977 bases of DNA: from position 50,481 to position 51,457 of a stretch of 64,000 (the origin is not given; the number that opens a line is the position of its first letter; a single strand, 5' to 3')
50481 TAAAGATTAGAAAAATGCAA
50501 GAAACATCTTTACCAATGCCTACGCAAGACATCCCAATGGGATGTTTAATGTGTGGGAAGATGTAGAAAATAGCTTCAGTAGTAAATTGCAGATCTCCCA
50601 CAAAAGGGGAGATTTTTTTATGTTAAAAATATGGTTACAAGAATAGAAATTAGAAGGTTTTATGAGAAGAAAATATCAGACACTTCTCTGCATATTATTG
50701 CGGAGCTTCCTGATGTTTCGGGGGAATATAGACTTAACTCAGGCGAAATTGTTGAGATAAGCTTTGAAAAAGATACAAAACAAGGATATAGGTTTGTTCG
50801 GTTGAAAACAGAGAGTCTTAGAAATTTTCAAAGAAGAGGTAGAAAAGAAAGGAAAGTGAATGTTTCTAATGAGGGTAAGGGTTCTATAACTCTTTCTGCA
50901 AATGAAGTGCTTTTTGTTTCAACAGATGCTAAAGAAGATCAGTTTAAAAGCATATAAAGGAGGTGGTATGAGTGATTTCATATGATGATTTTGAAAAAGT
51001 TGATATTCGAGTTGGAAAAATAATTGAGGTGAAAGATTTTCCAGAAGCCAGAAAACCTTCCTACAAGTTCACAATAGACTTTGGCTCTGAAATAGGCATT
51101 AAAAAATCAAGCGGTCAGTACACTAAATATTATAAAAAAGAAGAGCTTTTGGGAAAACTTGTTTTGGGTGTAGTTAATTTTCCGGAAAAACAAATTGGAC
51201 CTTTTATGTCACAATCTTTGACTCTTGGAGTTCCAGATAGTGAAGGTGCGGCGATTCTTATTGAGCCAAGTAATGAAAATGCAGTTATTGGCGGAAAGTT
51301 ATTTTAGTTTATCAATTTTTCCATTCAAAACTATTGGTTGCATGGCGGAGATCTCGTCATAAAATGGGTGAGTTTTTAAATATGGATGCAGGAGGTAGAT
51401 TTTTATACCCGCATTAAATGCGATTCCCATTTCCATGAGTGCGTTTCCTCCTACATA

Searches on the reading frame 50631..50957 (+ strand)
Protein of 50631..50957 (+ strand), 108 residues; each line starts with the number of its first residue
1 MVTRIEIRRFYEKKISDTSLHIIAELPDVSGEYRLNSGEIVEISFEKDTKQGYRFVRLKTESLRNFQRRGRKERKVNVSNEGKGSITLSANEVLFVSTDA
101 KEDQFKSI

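Call 4: search_protein_families(library=pfam, proteins=[window:50631-50957:+], max_evalue=0.01)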
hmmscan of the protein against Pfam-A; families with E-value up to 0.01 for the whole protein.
window:50631-50957:+ (108 aa): 1 family
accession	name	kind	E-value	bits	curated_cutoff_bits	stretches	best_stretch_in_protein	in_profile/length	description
PF07356.17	DUF1481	-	0.0035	17.6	25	1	31-103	41-114/186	Protein of unknown function (DUF1481)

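Call 47: search_protein_families(library=ncbifam, proteins=[window:50631-50957:+], max_evalue=0.001)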
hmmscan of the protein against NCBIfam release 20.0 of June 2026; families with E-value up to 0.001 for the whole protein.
window:50631-50957:+ (108 aa): 0 families

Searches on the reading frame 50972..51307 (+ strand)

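Call 4: search_protein_families(library=pfam, proteins=[window:50972-51307:+], max_evalue=0.01)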
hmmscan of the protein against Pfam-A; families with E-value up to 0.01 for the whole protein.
window:50972-51307:+ (111 aa): 1 family
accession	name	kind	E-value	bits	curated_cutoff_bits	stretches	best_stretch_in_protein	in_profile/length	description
PF01588.26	tRNA_bind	-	1.5e-11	44.7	27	1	12-102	1-90/96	Putative tRNA binding domain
